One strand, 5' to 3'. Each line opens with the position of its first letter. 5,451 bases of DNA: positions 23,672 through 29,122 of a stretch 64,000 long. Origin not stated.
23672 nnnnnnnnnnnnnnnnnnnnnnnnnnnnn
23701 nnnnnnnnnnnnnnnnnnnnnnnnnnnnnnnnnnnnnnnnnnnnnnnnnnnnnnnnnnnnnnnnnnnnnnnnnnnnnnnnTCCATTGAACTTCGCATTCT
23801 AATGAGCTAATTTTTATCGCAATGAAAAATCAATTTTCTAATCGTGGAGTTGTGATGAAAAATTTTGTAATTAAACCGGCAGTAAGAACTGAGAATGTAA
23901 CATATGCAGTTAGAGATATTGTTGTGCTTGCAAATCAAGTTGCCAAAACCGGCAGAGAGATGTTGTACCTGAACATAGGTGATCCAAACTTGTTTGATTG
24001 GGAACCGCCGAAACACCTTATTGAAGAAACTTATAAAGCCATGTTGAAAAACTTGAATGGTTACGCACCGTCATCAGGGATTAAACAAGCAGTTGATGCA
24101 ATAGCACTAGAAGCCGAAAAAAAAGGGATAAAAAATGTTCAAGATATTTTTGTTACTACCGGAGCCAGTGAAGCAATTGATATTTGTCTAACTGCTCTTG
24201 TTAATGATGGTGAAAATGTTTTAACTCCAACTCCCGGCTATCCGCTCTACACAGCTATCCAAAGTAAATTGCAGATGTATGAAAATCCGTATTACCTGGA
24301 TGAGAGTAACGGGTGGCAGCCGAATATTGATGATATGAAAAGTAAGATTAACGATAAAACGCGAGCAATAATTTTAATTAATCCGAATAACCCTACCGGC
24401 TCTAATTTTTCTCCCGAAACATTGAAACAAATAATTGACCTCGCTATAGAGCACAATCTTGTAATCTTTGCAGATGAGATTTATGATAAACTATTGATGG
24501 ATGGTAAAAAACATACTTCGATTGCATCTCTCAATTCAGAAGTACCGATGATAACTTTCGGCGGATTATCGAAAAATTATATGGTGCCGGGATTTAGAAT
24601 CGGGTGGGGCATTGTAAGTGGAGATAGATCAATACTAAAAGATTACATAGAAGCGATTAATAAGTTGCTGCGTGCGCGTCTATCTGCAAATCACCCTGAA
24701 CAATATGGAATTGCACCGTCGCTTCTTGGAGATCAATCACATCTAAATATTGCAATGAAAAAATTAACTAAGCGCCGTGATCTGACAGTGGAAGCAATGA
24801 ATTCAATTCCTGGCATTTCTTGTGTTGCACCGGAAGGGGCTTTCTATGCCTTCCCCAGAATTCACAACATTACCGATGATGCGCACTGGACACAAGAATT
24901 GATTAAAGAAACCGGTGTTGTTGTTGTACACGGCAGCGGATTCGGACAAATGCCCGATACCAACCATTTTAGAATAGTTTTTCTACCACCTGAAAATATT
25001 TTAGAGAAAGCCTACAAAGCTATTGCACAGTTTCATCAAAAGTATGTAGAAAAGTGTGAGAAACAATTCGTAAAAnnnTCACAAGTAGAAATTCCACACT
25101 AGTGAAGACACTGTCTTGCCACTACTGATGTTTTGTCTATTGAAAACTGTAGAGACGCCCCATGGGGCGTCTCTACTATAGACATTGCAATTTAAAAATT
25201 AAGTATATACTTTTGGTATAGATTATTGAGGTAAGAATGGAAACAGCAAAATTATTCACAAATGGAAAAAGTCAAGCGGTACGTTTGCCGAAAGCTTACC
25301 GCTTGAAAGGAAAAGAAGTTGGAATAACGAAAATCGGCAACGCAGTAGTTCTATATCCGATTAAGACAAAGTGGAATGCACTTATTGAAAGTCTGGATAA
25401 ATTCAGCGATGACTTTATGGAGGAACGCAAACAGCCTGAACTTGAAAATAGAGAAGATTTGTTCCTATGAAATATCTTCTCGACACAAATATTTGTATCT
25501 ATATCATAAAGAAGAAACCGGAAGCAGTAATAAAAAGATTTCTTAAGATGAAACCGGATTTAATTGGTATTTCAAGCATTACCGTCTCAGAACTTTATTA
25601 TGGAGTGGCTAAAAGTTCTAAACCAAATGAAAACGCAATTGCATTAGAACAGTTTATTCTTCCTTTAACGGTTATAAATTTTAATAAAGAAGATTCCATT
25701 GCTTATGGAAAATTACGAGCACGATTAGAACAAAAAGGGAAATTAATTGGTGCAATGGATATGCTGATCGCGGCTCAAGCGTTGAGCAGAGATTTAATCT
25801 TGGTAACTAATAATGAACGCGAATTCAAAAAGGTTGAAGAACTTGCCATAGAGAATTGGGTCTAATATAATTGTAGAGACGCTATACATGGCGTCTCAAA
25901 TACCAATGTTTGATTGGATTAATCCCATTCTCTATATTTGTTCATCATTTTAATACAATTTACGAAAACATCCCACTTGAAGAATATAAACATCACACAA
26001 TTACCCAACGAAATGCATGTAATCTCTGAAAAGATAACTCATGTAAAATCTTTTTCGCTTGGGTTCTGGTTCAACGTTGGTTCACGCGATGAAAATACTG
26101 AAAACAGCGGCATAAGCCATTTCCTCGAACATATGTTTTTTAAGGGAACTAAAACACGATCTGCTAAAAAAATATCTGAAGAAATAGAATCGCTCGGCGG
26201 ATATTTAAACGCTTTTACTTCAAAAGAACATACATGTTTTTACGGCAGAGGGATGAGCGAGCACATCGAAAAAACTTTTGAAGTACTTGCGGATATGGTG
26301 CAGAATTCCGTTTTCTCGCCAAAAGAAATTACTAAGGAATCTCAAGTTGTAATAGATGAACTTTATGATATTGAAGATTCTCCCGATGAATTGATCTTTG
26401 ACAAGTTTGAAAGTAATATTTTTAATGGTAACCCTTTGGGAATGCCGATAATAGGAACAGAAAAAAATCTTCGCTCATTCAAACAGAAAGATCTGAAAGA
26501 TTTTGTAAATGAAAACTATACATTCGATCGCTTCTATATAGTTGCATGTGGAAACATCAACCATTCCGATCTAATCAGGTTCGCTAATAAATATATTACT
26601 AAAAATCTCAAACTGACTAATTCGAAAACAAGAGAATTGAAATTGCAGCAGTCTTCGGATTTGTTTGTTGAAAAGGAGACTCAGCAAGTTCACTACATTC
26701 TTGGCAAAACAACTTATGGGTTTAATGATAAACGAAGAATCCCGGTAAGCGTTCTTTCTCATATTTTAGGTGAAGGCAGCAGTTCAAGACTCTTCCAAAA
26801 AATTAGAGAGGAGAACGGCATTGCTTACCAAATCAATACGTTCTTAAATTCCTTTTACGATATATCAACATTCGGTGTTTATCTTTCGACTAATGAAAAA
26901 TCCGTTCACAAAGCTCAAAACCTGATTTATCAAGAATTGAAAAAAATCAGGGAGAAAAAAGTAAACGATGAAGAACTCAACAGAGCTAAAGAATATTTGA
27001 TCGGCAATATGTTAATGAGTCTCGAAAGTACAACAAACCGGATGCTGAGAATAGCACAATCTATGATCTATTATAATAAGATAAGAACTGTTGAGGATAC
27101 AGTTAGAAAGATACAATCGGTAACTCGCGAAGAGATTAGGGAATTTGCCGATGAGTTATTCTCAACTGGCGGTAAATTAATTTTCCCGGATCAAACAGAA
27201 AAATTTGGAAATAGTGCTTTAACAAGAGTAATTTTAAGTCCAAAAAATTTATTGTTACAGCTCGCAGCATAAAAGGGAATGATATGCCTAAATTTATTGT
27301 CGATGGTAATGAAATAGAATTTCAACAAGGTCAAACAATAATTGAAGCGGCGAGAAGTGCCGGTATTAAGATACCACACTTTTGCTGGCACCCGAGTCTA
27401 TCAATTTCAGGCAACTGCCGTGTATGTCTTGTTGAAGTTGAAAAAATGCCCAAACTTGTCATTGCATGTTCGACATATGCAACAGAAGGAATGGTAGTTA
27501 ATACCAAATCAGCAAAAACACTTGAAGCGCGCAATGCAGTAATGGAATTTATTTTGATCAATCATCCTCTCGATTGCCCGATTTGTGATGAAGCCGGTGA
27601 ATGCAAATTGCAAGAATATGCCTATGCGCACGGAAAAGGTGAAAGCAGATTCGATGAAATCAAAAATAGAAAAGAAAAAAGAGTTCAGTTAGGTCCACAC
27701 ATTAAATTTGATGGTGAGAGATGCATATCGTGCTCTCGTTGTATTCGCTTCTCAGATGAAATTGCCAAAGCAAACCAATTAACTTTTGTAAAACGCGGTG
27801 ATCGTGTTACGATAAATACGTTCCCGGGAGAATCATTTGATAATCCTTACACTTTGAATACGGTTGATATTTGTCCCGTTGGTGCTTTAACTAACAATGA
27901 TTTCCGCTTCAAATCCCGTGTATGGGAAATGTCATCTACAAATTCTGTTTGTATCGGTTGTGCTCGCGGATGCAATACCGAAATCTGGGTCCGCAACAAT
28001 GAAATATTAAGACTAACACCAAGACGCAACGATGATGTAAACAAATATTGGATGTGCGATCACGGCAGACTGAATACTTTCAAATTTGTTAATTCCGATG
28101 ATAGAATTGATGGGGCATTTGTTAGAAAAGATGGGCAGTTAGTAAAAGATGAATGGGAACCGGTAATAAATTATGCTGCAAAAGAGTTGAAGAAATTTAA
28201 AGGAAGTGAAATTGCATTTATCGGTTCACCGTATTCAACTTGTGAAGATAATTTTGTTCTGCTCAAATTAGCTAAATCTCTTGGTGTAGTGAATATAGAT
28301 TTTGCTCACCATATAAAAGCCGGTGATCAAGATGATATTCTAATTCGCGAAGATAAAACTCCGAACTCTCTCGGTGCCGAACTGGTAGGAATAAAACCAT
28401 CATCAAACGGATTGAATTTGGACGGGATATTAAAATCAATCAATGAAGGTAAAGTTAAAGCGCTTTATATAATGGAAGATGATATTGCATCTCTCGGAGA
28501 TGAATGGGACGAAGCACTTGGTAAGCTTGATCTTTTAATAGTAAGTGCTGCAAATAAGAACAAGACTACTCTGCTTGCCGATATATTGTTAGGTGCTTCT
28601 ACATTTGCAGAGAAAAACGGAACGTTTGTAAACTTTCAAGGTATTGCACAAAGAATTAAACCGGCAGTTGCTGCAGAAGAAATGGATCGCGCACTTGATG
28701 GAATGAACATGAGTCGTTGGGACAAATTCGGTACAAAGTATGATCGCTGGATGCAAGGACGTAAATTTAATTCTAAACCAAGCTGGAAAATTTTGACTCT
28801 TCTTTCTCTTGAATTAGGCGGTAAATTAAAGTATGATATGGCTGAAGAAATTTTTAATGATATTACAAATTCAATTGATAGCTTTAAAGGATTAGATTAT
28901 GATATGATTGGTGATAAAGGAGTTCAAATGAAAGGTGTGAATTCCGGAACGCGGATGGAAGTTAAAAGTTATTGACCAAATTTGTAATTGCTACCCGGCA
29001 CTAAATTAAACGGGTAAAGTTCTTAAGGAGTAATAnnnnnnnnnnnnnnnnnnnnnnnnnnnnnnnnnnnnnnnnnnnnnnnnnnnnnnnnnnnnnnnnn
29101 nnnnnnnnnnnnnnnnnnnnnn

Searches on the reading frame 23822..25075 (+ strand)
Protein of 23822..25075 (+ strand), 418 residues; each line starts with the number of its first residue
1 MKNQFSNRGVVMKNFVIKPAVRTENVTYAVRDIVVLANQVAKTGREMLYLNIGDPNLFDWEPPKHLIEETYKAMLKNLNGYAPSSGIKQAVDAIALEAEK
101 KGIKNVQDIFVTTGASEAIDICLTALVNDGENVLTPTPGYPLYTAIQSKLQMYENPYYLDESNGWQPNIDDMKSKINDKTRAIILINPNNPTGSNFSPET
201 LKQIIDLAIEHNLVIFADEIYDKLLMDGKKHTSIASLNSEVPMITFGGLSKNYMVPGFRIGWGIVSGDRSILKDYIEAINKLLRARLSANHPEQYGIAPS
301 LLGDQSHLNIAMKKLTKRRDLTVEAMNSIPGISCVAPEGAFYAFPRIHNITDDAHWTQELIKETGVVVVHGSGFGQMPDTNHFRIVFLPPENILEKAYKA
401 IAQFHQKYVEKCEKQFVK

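Call 73: search_protein_families(library=pfam, proteins=[window:23822-25075:+], max_evalue=0.00001)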
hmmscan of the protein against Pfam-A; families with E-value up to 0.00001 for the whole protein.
window:23822-25075:+ (418 aa): 1 family
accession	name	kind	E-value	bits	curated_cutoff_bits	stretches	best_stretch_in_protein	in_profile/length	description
PF00155.27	Aminotran_1_2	-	4.9e-56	190.9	19.7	1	46-393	2-354/361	Aminotransferase class I and II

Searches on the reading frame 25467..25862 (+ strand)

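Call 73: search_protein_families(library=pfam, proteins=[window:25467-25862:+], max_evalue=0.00001)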
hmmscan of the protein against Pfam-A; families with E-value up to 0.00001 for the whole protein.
window:25467-25862:+ (132 aa): 1 family
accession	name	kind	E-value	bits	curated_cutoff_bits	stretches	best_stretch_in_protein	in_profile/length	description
PF01850.27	PIN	-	6.9e-21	75.5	23.6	1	3-125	1-119/120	PIN domain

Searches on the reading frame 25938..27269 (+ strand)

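Call 73: search_protein_families(library=pfam, proteins=[window:25938-27269:+], max_evalue=0.00001)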
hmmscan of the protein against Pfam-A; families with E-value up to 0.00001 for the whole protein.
window:25938-27269:+ (444 aa): 2 families
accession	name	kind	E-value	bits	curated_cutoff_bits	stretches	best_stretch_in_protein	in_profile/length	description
PF00675.25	Peptidase_M16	-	5.4e-42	143.6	22.3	1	28-174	2-148/149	Insulinase (Peptidase family M16)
PF05193.26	Peptidase_M16_C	-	5.8e-39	134.3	23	1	181-353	2-180/181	Peptidase M16 inactive domain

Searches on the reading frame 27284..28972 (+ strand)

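Call 73: search_protein_families(library=pfam, proteins=[window:27284-28972:+], max_evalue=0.00001)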
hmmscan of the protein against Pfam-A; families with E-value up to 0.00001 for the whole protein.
window:27284-28972:+ (563 aa): 7 families
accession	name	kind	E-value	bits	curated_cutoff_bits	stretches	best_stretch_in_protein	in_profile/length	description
PF22117.2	Fer4_Nqo3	-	1.6e-23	83.1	27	1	137-203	1-67/67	NADH-quinone oxidoreductase subunit 3, ferredoxin-like domain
PF13510.11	Fer2_4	-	2.5e-18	66.4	22.8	1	4-76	6-81/82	2Fe-2S iron-sulfur cluster binding domain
PF00384.28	Molybdopterin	-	3.1e-17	63.1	24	1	383-465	251-337/353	Molybdopterin oxidoreductase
PF10588.14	NADH-G_4Fe-4S_3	-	4.7e-17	61.7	27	1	83-122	1-40/40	NADH-ubiquinone oxidoreductase-G iron-sulfur binding region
PF22151.2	Fer4_NDSU1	-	9.1e-09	35.1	23.8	1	218-263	3-48/51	NADH-ubiquinone oxidoreductase NDSU1/NuoG-like, 4Fe-4S domain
PF00111.32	Fer2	-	9.9e-09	35.5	21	1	6-65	3-75/77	2Fe-2S iron-sulfur cluster binding domain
PF04879.21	Molybdop_Fe4S4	-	9.1e-08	32.4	22.7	1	216-262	1-47/55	Molybdopterin oxidoreductase Fe4S4 domain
